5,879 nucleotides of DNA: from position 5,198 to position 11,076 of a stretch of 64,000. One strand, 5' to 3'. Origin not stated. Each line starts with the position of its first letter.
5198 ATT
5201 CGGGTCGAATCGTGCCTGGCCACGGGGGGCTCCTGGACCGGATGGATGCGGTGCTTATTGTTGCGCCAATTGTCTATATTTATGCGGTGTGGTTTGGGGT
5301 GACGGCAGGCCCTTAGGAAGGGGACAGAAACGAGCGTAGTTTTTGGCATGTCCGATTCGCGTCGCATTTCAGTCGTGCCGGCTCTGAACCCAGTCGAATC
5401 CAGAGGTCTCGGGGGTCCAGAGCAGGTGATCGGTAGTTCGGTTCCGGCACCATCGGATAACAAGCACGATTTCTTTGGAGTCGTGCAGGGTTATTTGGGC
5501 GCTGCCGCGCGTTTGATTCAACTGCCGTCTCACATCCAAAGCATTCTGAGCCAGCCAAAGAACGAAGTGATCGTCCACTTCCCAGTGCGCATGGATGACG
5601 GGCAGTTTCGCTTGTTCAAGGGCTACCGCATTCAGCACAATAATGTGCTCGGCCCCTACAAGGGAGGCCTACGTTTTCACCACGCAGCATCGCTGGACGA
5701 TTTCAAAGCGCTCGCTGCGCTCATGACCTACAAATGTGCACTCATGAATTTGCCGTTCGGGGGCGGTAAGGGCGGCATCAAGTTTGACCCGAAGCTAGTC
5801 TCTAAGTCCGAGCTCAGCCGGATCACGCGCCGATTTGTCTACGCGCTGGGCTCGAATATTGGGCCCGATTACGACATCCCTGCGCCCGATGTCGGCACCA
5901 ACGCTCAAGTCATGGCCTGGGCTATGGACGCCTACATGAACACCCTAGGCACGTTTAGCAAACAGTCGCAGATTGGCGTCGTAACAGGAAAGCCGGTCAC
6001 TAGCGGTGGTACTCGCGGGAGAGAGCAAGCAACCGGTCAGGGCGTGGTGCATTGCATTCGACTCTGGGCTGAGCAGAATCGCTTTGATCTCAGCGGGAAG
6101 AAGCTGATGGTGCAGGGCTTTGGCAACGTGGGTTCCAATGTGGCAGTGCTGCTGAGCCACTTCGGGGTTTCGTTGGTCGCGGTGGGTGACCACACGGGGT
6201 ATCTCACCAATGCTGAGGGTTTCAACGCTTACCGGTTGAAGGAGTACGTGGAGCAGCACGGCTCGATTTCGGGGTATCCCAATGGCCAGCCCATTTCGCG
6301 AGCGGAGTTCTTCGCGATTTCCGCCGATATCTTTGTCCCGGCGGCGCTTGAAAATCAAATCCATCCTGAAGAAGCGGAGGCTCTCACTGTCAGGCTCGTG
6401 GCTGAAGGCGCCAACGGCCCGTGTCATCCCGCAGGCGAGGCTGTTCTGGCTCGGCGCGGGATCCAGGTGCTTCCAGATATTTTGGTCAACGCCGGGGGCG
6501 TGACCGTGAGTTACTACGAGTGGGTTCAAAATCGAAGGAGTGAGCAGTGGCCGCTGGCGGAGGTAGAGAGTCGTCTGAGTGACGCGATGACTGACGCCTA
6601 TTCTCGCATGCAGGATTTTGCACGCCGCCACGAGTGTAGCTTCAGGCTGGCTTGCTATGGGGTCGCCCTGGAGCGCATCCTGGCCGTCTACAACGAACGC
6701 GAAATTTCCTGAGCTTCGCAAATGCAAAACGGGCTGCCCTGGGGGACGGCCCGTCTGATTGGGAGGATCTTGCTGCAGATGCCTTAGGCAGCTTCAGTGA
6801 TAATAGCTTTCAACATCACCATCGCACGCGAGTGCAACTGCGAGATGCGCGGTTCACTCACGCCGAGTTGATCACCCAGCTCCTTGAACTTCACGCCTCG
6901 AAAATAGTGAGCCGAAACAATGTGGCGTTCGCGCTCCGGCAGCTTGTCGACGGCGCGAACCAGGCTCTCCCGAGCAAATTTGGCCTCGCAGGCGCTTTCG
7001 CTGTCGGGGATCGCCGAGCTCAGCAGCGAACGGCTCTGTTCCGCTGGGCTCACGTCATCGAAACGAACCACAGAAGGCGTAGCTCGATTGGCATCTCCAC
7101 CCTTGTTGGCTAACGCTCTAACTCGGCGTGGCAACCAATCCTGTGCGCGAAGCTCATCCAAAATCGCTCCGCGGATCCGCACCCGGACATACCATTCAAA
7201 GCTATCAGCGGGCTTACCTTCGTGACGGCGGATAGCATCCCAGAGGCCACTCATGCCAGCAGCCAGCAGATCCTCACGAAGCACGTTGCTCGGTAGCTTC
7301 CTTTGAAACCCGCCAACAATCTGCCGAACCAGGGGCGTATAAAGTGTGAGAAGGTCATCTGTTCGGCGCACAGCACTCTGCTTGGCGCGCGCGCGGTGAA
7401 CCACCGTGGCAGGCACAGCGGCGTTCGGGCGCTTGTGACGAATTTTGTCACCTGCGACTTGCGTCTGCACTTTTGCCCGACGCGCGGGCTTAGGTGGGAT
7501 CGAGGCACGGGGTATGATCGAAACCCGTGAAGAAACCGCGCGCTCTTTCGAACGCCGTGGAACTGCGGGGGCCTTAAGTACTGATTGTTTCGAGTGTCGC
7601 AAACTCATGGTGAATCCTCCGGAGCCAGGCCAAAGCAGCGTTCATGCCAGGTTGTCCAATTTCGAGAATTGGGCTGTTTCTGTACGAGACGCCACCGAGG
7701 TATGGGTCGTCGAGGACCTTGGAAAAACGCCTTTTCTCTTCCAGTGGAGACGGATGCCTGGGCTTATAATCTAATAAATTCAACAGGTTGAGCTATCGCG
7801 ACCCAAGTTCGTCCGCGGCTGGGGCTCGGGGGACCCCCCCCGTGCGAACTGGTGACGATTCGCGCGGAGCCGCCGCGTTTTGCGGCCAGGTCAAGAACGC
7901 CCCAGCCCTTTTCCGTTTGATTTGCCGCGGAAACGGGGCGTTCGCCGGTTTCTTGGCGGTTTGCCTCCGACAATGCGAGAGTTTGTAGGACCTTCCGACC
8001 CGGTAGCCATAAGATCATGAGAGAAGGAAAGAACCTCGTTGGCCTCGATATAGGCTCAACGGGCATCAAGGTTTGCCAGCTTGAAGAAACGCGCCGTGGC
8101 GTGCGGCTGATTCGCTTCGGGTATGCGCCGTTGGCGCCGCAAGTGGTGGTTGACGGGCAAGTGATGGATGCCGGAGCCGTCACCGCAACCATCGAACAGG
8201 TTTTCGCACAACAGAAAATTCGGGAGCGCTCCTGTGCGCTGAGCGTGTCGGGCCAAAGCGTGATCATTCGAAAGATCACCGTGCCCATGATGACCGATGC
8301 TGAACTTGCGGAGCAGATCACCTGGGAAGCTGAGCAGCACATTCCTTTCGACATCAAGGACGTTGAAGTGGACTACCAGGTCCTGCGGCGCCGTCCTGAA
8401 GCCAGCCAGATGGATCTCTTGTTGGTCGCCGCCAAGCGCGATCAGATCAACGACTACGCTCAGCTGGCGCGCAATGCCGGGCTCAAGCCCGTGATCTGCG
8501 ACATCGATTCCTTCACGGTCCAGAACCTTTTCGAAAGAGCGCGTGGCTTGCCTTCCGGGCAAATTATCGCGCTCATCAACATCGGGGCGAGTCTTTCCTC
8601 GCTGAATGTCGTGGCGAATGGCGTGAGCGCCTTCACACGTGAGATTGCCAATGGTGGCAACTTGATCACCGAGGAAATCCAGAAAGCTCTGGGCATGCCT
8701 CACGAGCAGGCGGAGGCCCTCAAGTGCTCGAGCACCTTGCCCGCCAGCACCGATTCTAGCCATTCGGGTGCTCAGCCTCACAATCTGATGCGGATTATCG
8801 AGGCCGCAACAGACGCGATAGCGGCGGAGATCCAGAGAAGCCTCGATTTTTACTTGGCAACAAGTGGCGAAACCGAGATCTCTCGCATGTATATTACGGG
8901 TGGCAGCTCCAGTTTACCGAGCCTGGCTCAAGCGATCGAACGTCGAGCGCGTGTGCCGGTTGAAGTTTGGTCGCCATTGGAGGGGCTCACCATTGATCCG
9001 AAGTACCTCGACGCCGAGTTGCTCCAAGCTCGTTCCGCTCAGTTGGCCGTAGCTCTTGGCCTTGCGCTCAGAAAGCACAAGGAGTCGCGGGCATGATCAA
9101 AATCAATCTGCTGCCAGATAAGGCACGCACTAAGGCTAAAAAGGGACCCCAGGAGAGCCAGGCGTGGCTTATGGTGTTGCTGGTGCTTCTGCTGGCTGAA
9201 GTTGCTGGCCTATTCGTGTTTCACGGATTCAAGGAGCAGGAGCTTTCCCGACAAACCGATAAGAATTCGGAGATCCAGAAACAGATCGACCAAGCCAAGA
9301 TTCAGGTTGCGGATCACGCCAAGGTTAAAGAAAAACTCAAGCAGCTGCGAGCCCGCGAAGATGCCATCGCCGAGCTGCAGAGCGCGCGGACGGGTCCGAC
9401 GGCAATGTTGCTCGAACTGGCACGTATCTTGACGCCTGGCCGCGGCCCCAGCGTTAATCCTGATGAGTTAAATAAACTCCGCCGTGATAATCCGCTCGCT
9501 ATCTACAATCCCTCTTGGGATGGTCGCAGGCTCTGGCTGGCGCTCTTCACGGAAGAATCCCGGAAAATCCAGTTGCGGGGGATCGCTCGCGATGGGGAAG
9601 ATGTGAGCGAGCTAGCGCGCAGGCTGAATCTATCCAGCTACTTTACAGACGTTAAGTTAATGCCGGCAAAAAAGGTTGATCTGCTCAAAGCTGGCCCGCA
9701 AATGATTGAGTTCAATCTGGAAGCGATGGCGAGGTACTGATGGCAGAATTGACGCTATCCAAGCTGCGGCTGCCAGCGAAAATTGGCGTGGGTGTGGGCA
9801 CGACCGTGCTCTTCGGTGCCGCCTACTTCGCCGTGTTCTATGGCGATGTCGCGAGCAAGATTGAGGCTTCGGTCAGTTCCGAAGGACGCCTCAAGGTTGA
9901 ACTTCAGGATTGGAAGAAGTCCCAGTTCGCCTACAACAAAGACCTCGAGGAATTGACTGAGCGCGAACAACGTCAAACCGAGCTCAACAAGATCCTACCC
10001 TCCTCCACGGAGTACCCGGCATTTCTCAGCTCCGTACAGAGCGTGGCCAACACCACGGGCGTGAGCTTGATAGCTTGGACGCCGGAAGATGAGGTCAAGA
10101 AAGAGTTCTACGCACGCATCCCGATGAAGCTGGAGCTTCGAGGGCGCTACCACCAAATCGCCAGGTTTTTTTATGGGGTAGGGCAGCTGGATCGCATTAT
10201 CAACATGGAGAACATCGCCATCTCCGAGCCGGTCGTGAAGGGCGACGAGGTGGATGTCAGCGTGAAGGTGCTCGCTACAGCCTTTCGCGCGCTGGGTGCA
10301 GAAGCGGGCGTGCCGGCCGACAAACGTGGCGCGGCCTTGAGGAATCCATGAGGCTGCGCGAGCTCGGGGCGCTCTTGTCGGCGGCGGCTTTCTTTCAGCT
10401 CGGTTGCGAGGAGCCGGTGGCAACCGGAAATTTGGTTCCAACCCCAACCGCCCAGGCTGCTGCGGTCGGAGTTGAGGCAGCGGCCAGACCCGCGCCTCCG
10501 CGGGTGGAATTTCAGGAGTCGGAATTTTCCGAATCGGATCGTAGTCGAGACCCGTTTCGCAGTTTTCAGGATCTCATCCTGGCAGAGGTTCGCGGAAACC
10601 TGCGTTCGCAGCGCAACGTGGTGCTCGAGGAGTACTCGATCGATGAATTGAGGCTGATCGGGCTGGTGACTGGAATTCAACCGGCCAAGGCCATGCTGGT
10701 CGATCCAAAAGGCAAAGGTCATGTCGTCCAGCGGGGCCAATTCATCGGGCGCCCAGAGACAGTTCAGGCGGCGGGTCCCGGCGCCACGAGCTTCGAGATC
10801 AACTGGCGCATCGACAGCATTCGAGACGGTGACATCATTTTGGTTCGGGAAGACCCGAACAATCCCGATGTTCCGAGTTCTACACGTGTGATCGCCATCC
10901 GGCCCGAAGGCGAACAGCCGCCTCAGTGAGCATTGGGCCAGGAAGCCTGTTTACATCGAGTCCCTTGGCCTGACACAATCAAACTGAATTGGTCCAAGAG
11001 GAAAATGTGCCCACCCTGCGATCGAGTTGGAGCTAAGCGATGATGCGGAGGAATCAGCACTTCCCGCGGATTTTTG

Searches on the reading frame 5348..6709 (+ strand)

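Call 16: search_protein_families(library=pfam, proteins=[window:5348-6709:+], max_evalue=0.0001)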
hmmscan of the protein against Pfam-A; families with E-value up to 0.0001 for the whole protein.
window:5348-6709:+ (454 aa): 3 families
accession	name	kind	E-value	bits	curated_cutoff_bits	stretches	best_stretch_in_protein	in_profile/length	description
PF00208.27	ELFV_dehydrog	-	2.7e-63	214.3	23.4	1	220-448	1-237/241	Glutamate/Leucine/Phenylalanine/Valine dehydrogenase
PF02812.23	ELFV_dehydrog_N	-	2.1e-55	186.4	25.3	1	70-197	1-128/129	Glu/Leu/Phe/Val dehydrogenase, dimerisation domain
PF02826.25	2-Hacid_dh_C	-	9.3e-05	22.3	25.1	0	243-303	29-91/178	D-isomer specific 2-hydroxyacid dehydrogenase, NAD binding domain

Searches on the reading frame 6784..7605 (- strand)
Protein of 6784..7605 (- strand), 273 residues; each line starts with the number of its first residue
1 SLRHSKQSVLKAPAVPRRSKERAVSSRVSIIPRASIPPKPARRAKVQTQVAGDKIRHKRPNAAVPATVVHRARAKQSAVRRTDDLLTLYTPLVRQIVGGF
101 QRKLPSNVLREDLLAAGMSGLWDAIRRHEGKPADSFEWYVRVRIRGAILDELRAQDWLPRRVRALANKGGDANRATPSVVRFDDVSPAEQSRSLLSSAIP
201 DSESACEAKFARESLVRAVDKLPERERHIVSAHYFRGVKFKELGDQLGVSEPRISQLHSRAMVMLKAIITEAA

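Call 16: search_protein_families(library=pfam, proteins=[window:6784-7605:-], max_evalue=0.0001)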
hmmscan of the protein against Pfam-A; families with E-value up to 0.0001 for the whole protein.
window:6784-7605:- (273 aa): 3 families
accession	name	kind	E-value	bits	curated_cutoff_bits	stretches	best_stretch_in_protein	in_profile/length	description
PF04545.22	Sigma70_r4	-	1.8e-13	50.2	24.1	1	218-266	1-49/50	Sigma-70, region 4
PF04542.20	Sigma70_r2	-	1.3e-09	38.2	24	1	88-157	4-70/71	Sigma-70 region 2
PF08281.18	Sigma70_r4_2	-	1.6e-08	34.5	25.7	1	213-264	2-53/54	Sigma-70, region 4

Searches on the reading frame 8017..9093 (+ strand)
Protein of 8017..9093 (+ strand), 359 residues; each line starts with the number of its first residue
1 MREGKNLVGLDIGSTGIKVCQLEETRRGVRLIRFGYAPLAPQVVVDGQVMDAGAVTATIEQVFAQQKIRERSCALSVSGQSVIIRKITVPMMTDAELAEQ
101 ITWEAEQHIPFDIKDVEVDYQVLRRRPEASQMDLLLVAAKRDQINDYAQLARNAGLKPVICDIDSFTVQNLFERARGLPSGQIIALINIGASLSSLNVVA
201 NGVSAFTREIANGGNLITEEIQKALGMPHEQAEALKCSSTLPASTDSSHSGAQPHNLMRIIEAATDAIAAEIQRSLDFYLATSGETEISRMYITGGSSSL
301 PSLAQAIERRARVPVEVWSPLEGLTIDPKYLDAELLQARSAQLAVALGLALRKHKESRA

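Call 16: search_protein_families(library=pfam, proteins=[window:8017-9093:+], max_evalue=0.0001)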
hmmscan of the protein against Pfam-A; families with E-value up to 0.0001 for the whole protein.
window:8017-9093:+ (359 aa): 3 families
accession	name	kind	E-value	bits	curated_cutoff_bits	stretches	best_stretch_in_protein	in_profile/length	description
PF11104.14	PilM_2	-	4.1e-73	246.7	27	1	9-353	1-339/340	Type IV pilus assembly protein PilM;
PF14450.12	FtsA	-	7.4e-13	49.4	31.8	1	185-331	1-123/127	Cell division protein FtsA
PF25216.1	Volactin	-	4.3e-05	23.6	35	0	187-310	171-290/321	Volactin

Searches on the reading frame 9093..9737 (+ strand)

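Call 16: search_protein_families(library=pfam, proteins=[window:9093-9737:+], max_evalue=0.0001)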
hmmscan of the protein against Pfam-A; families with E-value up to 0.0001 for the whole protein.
window:9093-9737:+ (215 aa): 1 family
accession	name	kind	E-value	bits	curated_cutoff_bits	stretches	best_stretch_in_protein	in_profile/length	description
PF05137.18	PilN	-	4e-10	40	22.8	1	147-211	14-76/78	Fimbrial assembly protein (PilN)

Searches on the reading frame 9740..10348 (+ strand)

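Call 16: search_protein_families(library=pfam, proteins=[window:9740-10348:+], max_evalue=0.0001)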
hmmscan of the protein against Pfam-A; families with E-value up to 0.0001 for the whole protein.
window:9740-10348:+ (203 aa): 1 family
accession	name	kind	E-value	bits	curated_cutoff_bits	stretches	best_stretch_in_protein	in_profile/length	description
PF04350.18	PilO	-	1.5e-28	100.2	22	1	44-184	4-143/145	Pilus assembly protein, PilO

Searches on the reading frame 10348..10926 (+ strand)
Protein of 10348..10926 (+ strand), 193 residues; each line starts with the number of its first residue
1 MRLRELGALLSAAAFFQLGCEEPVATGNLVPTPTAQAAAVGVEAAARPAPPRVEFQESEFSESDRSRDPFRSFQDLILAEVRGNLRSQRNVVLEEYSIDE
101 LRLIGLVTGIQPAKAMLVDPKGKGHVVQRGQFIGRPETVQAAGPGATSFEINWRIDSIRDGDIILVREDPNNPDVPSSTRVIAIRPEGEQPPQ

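Call 16: search_protein_families(library=pfam, proteins=[window:10348-10926:+], max_evalue=0.0001)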
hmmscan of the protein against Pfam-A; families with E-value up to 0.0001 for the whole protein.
window:10348-10926:+ (193 aa): 1 family
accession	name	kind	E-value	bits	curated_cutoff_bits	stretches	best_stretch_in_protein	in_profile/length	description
PF04351.19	PilP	-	1.9e-07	31.6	25.6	1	44-135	15-111/146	Pilus assembly protein, PilP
